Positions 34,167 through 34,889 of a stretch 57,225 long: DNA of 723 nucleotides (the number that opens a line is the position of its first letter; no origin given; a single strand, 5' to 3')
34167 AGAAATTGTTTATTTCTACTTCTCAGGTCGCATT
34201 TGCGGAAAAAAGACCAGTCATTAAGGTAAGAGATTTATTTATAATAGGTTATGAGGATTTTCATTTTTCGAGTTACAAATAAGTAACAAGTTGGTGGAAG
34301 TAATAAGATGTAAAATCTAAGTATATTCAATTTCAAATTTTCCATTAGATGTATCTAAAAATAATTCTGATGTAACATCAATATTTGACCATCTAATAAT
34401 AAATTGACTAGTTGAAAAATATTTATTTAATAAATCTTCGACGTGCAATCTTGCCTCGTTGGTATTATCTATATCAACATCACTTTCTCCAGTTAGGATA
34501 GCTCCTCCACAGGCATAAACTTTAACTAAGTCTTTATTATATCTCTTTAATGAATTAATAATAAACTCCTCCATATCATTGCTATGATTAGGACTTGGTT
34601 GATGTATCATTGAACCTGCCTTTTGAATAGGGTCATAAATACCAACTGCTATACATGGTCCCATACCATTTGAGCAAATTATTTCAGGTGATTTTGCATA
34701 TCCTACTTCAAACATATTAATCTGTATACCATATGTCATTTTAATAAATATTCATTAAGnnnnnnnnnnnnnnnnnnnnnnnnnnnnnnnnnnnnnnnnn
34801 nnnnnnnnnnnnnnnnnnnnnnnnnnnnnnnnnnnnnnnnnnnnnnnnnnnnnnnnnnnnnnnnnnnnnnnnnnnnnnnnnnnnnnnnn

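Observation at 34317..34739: CheD-fold cysteine deamidase outside any chemotaxis context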

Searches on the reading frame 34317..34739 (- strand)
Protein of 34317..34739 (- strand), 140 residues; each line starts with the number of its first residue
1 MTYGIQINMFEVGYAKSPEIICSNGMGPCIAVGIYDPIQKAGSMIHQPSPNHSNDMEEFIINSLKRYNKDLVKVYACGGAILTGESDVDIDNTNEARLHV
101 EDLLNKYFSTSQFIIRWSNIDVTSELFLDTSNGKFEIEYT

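Call 3: search_protein_families(library=pfam, proteins=[window:34317-34739:-], max_evalue=1)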
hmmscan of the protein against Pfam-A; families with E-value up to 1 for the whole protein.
window:34317-34739:- (140 aa): 3 families
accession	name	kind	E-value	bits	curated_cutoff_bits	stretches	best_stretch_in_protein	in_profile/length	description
PF22877.3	RRM_Thc1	-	0.071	13.5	23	1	100-119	15-34/75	Thc1, RRM domain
PF07592.17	DDE_Tnp_ISAZ013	-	0.1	12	26.9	1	24-103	129-204/308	Rhodopirellula transposase DDE domain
PF01991.23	vATP-synt_E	-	0.18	11.6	24.2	1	71-99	156-184/199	ATP synthase (E/31 kDa) subunit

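Call 4: search_protein_families(library=padloc, proteins=[window:34317-34739:-], max_evalue=1)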
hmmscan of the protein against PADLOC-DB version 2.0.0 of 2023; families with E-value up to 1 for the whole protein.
window:34317-34739:- (140 aa): 0 families

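Call 5: search_protein_families(library=ncbifam, proteins=[window:34317-34739:-], max_evalue=1)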
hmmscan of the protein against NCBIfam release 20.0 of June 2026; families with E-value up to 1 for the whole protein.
window:34317-34739:- (140 aa): 9 families
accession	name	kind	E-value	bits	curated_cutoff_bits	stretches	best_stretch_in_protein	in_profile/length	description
NF041119.1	CheD_Thtga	equivalog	2.6e-06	27.9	240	1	11-56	9-54/160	chemoreceptor glutamine deamidase/glutamate methylesterase CheD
NF010018.0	PRK13495.1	equivalog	2.7e-05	24.4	243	1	11-54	10-53/159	chemoreceptor glutamine deamidase CheD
NF010015.0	PRK13490.1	equivalog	0.00014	21.9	251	1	5-51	6-52/162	chemoreceptor glutamine deamidase CheD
NF010016.0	PRK13493.1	equivalog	0.005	16.6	369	1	14-53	52-91/227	chemoreceptor glutamine deamidase CheD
NF010020.0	PRK13498.1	equivalog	0.014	15.3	236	1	11-54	16-58/168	chemoreceptor glutamine deamidase CheD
NF010014.0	PRK13489.1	equivalog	0.02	15.1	290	1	14-64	29-79/238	chemoreceptor glutamine deamidase CheD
NF010019.0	PRK13497.1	equivalog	0.022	14.5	313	1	15-54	20-59/184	chemoreceptor glutamine deamidase CheD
NF010013.0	PRK13487.1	equivalog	0.023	14.1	223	1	17-55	37-75/201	chemoreceptor glutamine deamidase CheD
NF047998.1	RDAC_fam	subfamily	0.05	13.6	26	1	76-117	27-65/74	RDAC family protein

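Call 6: find_homologous_proteins(query=window:34317-34739:-, max_evalue=0.001)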
Query window:34317-34739:- (140 aa): 1 proteins with E <= 0.001 among 3 candidates.
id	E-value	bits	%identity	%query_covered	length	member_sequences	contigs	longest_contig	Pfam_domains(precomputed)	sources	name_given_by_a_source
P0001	2.6e-89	314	100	100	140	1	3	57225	-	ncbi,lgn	-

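Call 7: search_solved_structures(query=window:34317-34739:-, max_evalue=10, show_alignments=3)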
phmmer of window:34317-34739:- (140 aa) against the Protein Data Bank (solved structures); distinct sequences matched with E-value up to 10: 1.
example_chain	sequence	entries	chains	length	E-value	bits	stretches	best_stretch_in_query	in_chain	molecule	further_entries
2f9z_C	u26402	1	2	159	6.5e-05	26.2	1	9-54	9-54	PROTEIN (chemotaxis methylation protein)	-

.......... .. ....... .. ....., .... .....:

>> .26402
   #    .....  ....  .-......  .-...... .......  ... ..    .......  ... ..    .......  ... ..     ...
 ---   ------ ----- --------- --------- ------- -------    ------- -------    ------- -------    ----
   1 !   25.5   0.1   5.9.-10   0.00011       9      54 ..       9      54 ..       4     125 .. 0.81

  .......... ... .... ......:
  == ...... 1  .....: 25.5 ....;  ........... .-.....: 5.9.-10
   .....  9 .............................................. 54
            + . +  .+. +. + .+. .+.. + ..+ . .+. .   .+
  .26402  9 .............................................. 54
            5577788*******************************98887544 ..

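Call 15: predict_structure(protein=window:34317-34739:-)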
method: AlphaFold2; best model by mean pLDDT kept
length: 140 residues; sequences in the alignment: 1
mean_pLDDT: 37.9   pTM: 0.27
mean pLDDT of the five models: 37.9, 37.4, 36.8, 32.6, 31.7
residues with pLDDT >= 90: 0; 70-90: 0; 50-70: 3; < 50: 137
segments of 3 or more residues with pLDDT < 50: 1-58, 63-140
pLDDT, mean of each block of 10 residues (from residue 1): 33 33 39 44 41 44 47 42 37 42 40 25 29 32
secondary structure, 60 per line:
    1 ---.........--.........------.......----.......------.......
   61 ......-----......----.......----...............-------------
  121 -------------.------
elements in order: E4-12 E15-23 E30-36 E41-47 H54-66 E72-77 E82-88 H93-107

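Call 16: search_protein_families(library=phrogs, proteins=[window:34317-34739:-], max_evalue=0.01)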
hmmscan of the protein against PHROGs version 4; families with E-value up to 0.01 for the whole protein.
window:34317-34739:- (140 aa): 0 families

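Call 17: search_protein_representatives(protein=window:34317-34739:-)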
Query: 140 residues. Proteins with E-value up to 0.001 (for the whole library): 167; up to 1e-10: 51; up to 1e-30: 2. The best 150 are listed.
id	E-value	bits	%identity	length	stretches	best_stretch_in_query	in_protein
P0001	8.2e-90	314.1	100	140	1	1-140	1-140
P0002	1.5e-31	125.4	50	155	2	7-95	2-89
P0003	6.0e-28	113.8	47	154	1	3-137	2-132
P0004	3.9e-26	107.9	46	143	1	7-140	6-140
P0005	3.9e-25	104.7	45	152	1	5-138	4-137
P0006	1.9e-24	102.4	42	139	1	8-138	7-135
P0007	1.8e-22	96.0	42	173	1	5-137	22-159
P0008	1.0e-21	93.6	43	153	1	1-135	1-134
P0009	1.3e-20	90.0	36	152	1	5-138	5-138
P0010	4.6e-20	88.2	38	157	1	3-138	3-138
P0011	4.7e-20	88.2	41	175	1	5-139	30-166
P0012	5.6e-20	87.9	36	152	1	4-138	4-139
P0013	1.3e-19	86.8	39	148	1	7-138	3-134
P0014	2.3e-19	85.9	45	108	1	44-138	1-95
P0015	5.1e-19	84.8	42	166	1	15-138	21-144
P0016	6.8e-19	84.4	38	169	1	7-137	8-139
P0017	5.8e-18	81.4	37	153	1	7-140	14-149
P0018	5.9e-18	81.4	36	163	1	5-137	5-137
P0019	3.2e-17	79.0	40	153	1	11-139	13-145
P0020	5.8e-17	78.2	35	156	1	19-138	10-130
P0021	1.0e-16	77.4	32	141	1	6-140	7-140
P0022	1.6e-16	76.8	37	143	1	5-137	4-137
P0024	7.6e-16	74.6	38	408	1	4-139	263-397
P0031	1.2e-13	67.5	34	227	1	5-137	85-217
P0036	5.8e-13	65.2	39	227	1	15-138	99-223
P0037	6.8e-13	65.0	33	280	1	5-136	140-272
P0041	1.8e-12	63.6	37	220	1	4-137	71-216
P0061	6.6e-10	55.3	37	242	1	16-136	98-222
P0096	1.4e-06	44.5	37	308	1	17-136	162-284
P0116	7.6e-06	42.2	24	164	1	5-139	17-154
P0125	2.0e-05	40.8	28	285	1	15-136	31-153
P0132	4.0e-05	39.8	25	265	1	7-138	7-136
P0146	1.9e-04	37.7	27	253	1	10-136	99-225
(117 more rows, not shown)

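Call 21: search_solved_structures(query=A1, max_evalue=10, show_alignments=2)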
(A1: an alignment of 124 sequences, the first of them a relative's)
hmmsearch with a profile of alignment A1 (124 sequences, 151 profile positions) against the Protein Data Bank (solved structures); distinct sequences matched with E-value up to 10: 6.
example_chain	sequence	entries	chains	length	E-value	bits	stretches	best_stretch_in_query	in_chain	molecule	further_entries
2f9z_C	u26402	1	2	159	6.6e-09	38.9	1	8-105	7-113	PROTEIN (chemotaxis methylation protein)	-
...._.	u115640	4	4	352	0.012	18.5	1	73-138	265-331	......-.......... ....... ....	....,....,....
9ash_J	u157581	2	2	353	0.013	18.5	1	72-138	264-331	CRISPR system Cms protein Csm5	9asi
9nzh_A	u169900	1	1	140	0.23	14.4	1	49-107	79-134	Amylin-NHO-18 Binder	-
9euf_C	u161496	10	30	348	0.48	13.4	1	32-112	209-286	Baseplate component | ORF62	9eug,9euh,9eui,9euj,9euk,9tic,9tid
6s9v_A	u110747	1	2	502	1.2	12.1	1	111-146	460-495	Sucrose 6(F)-phosphate phosphorylase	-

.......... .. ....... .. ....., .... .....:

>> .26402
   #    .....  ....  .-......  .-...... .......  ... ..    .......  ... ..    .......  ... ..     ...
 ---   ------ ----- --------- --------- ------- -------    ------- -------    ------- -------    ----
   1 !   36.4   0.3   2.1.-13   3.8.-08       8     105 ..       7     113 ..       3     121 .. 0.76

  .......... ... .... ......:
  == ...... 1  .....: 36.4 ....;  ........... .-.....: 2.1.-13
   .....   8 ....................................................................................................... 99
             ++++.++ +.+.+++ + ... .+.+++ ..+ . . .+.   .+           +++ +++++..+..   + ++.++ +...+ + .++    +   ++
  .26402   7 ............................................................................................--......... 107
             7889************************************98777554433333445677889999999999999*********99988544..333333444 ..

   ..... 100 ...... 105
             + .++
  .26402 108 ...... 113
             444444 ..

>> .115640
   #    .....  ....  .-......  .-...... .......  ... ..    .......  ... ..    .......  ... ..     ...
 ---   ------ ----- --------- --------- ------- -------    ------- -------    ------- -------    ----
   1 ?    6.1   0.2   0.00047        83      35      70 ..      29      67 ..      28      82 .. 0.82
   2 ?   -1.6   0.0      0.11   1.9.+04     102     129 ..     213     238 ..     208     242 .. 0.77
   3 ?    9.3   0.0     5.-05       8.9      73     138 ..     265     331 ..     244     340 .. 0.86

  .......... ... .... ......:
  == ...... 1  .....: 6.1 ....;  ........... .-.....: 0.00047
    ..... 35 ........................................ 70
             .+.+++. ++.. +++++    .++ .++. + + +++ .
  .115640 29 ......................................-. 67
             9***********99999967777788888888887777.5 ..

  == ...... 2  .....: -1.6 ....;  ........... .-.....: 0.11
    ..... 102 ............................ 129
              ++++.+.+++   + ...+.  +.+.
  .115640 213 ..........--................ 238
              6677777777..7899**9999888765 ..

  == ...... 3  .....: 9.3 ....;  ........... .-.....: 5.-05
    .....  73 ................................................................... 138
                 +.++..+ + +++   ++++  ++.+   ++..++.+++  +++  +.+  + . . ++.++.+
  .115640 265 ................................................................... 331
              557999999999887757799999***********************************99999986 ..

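Call 22: search_protein_families(library=pfam, alignment_id=A1, max_evalue=0.01)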
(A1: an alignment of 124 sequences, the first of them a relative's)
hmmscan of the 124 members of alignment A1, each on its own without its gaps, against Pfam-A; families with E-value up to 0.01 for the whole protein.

A. member 1, P0001 (140 aa): 0 families

B. families by the number of members that match (of 124 scanned): 3 families
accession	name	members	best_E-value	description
PF07611.17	DUF1574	1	0.0039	Protein of unknown function (DUF1574)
PF23638.1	DUF7145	1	0.0068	Domain of unknown function (DUF7145)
PF08266.18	Cadherin_2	1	0.0085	Cadherin-like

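Call 25: predict_structure(alignment_id=A1)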
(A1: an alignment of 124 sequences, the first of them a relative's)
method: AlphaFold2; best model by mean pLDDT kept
length: 140 residues; sequences in the alignment: 124
mean_pLDDT: 97.4   pTM: 0.91
mean pLDDT of the five models: 97.4, 97.3, 97.1, 97.0, 97.0
residues with pLDDT >= 90: 136; 70-90: 2; 50-70: 2; < 50: 0
segments of 3 or more residues with pLDDT < 50: none
pLDDT, mean of each block of 10 residues (from residue 1): 87 98 98 98 98 98 98 98 98 98 98 98 98 98
secondary structure, 60 per line:
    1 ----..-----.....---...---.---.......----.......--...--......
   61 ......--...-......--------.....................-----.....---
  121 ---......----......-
elements in order: E12-16 E20-22 E30-36 E41-47 H55-66 E73-78 H87-107 E113-117 E124-129 E134-139

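Call 28: find_homologous_proteins(query=A1, max_evalue=0.001)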
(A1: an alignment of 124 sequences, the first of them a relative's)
Query A1 (124 sequences) (140 aa, profile of the alignment): 16 proteins with E <= 0.001 among 1707 candidates.
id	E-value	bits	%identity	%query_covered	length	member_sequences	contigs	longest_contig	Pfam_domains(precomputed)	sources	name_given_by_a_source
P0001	2.7e-45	172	100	100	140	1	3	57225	-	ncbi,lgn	-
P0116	8.6e-31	125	24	97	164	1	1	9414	-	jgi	jgi:chemotaxis receptor (MCP) glutamine deamidase CheD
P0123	9.6e-27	111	26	89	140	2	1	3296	-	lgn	-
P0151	6.1e-26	109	27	59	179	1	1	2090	-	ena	-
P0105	2.7e-25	107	26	92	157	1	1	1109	-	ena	-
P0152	2.3e-15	75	28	82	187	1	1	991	-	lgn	-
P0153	5.8e-15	73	27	82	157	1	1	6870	-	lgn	-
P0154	8.9e-14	69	29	30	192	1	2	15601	-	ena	-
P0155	9.5e-13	66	22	91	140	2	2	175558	-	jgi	jgi:hypothetical protein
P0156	5.6e-9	54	32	36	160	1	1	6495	PF03975.19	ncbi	-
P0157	1.1e-7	50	28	96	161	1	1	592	PF03975.19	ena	-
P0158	1.2e-6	46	27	54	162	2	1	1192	PF03975.19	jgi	jgi:chemotaxis protein CheD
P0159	2.7e-6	45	29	35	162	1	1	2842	PF03975.19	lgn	-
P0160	3.8e-6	45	24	89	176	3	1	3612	-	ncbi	-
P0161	1.4e-5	43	29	35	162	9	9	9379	PF03975.19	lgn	-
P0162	7.2e-5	40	29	35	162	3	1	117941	PF03975.19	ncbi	-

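Call 29: fold_search(model_id=the predicted structure, library=pdb)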
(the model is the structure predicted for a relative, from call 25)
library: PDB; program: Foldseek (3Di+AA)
matches with E <= 10: 363; with E <= 0.001: 9
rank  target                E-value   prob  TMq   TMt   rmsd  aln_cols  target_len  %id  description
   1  2f9z_C                1.7e-10  1.00  0.76  0.70   3.2       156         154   20  Complex between the chemotaxis deamidase CheD and the chemotaxis phosphatase CheC from Thermotoga maritima (released 2006-06-06)
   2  6a0e_B                9.5e-05  1.00  0.57  0.30   4.9       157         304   11  Crystal structure of human protein N-terminal asparagine amidohydrolase (NTAN1) (released 2019-12-11)
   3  6a0i_B                1.0e-04  1.00  0.58  0.30   4.9       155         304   11  Crystal structure of human protein N-terminal asparagine amidohydrolase (NTAN1) C75S mutant (released 2019-12-11)
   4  6a0f_A                1.5e-04  1.00  0.60  0.31   4.8       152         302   11  Crystal structure of human protein N-terminal asparagine amidohydrolase (NTAN1) C75S mutant with Asn-Phe-Ala-Ala-Arg p (released 2019-12-11)
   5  6a0e_A                1.6e-04  1.00  0.59  0.30   5.0       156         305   12  Crystal structure of human protein N-terminal asparagine amidohydrolase (NTAN1) (released 2019-12-11)
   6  6dzd_A                2.7e-04  1.00  0.52  0.30   4.2       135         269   14  Crystal structure of Bacillus licheniformis hypothetical protein YfiH (released 2019-09-11)
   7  6dzd_B                4.5e-04  1.00  0.50  0.29   4.3       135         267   11  Crystal structure of Bacillus licheniformis hypothetical protein YfiH (released 2019-09-11)
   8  6a0f_B                4.8e-04  1.00  0.57  0.30   5.2       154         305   12  Crystal structure of human protein N-terminal asparagine amidohydrolase (NTAN1) C75S mutant with Asn-Phe-Ala-Ala-Arg p (released 2019-12-11)
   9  6a0h_B                9.4e-04  1.00  0.60  0.31   4.8       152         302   11  Crystal structure of human protein N-terminal asparagine amidohydrolase (NTAN1) C75S mutant with Asn-Leu-Ala-Ala-Arg p (released 2019-12-11)
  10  7fbg                  1.5e-03  1.00  0.47  0.27   4.0       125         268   10  Kinetic and structural analysis by Peptidoglycan editing factor from Bacillus cereus ATCC 14579 (released 2022-07-13)
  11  1t8h                  2.1e-03  1.00  0.49  0.29   6.4       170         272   10  1.8 A CRYSTAL STRUCTURE OF AN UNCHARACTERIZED B. STEAROTHERMOPHILUS PROTEIN (released 2004-05-18)
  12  6t0y                  3.7e-03  1.00  0.50  0.29   6.8       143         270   12  Crystal structure of YlmD from Geobacillus stearothermophilus (released 2020-01-29)
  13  6t1b                  3.9e-03  1.00  0.50  0.29   6.1       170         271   11  Crystal structure of YlmD from Geobacillus stearothermophilus in complex with inosine (released 2020-01-29)
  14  1rv9                  9.4e-03  0.97  0.48  0.31   8.5       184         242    9  Crystal Structure of Neisseria meningitidis protein NMB0706, Pfam DUF152 (released 2004-08-17)
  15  6yhm                  9.4e-03  0.95  0.47  0.25   7.5       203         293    9  Crystal structure of the C-terminal domain of CNFy from Yersinia pseudotuberculosis (released 2020-12-30)
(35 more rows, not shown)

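Call 30: find_encoding_contigs(protein=P0003, flank=8000, max_places=4)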
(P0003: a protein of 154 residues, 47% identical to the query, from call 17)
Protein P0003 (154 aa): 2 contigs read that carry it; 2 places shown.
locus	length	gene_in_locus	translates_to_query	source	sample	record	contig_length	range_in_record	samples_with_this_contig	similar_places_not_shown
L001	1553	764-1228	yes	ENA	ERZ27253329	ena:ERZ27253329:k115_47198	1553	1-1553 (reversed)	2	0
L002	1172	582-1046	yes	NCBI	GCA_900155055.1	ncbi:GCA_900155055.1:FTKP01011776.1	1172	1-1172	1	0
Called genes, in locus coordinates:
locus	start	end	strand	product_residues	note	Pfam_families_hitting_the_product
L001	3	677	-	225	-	?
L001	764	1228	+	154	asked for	-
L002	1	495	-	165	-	?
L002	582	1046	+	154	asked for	-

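Call 31: find_encoding_contigs(protein=P0155, flank=8000, max_places=4)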
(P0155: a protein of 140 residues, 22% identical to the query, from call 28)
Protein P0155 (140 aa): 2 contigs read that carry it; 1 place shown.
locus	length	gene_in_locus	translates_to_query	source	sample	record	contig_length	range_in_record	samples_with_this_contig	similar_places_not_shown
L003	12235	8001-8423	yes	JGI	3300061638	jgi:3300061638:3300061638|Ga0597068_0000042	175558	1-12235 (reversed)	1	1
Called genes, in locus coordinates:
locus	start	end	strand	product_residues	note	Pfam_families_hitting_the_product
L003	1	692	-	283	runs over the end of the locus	PF00535:Glycos_transf_2, PF10111:Glyco_tranf_2_2 (faint), PF13641:Glyco_tranf_2_3 (weak)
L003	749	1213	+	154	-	PF01668:SmpB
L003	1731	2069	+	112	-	PF11196:DUF2834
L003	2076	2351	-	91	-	-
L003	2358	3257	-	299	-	-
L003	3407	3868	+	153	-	PF06983:3-dmu-9_3-mt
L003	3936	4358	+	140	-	-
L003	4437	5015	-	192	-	-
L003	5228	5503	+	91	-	-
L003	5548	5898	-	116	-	-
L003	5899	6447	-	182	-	PF13274:SocA_Panacea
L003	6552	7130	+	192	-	-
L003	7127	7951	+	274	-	-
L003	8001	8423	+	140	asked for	-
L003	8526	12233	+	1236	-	?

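Call 32: find_encoding_contigs(protein=P0116, flank=8000, max_places=4)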
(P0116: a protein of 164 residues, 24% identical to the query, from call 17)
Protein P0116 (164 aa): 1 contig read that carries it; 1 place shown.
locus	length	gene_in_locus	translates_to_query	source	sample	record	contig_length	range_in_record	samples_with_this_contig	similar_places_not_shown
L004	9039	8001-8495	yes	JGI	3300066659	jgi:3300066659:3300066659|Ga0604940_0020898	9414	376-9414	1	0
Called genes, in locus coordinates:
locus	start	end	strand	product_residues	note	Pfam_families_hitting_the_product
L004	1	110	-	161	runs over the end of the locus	?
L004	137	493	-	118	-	-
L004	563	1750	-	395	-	PF13229:Beta_helix (weak)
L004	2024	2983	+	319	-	PF00890:FAD_binding_2 (faint), PF01266:DAO (faint), PF07992:Pyr_redox_2, PF13738:Pyr_redox_3 (weak)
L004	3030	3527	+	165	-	PF14342:DUF4396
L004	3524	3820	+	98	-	PF02583:Trns_repr_metal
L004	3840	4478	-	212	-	PF00300:His_Phos_1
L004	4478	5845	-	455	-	PF03952:Enolase_N, PF00113:Enolase_C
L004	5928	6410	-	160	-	-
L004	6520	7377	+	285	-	PF05675:DUF817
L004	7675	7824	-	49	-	-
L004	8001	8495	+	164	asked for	-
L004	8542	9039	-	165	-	?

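Call 34: list_cluster_members(proteins=[P0001, P0002, P0004, P0005, P0006, P0007, P0008, P0009, P0010, P0011])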
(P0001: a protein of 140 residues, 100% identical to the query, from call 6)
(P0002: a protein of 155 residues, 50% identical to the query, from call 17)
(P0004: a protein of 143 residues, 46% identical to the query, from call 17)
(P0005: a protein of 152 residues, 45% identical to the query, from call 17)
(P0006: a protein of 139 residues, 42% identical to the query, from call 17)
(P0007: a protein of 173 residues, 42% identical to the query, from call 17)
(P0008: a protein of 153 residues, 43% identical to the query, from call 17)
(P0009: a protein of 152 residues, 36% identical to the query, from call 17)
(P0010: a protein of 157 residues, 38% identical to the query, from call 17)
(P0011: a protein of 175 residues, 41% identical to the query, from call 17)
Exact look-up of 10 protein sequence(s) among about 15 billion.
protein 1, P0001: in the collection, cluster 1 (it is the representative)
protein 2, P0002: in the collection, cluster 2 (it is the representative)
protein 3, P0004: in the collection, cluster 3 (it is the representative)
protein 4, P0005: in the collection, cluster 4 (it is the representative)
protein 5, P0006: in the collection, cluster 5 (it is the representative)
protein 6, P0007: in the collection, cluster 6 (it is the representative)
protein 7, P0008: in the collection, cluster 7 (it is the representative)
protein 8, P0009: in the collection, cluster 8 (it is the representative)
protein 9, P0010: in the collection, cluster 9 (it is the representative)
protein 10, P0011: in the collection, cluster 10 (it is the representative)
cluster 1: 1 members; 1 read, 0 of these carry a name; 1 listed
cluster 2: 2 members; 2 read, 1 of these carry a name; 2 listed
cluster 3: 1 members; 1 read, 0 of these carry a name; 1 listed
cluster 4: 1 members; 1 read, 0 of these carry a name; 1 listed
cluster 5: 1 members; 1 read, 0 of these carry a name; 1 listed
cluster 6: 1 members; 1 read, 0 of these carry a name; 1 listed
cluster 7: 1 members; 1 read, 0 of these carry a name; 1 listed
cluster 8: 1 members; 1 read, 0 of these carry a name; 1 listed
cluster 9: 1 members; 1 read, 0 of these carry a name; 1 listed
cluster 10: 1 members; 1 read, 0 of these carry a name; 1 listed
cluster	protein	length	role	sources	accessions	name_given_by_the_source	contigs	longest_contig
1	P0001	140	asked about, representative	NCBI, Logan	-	-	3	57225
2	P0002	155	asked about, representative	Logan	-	-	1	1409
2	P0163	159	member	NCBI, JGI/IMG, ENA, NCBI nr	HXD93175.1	MAG TPA: hypothetical protein VNX01_08165 [Bacteroidia bacterium] | hypothetical protein | hypothetical protein [Bacteroidia bacterium]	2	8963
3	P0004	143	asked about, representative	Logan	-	-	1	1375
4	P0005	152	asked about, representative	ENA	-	-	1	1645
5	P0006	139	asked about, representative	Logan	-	-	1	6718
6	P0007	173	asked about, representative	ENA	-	-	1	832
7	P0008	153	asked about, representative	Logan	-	-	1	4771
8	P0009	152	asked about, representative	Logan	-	-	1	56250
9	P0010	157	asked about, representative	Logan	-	-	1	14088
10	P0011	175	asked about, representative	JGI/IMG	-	-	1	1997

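Call 35: find_related_loci(query=A3, collection=genome_contigs, flank=8000)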
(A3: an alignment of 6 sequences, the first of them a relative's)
Query A3 (140 aa) in genome_contigs; peptide patterns used: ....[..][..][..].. (x = any residue, [..] = any of these).
4 stretches matched a pattern; 1 encode a relative of the query (tblastn E <= 1e-3); 1 distinct loci.
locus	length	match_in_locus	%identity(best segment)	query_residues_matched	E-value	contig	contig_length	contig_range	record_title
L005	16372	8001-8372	35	17-138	2e-20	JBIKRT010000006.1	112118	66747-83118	MAG: Cyclobacteriaceae bacterium isolate ME2015-06-19_3300044640_group6_bin105 Rohwer_bin633_scaffold_46_c1, whole genom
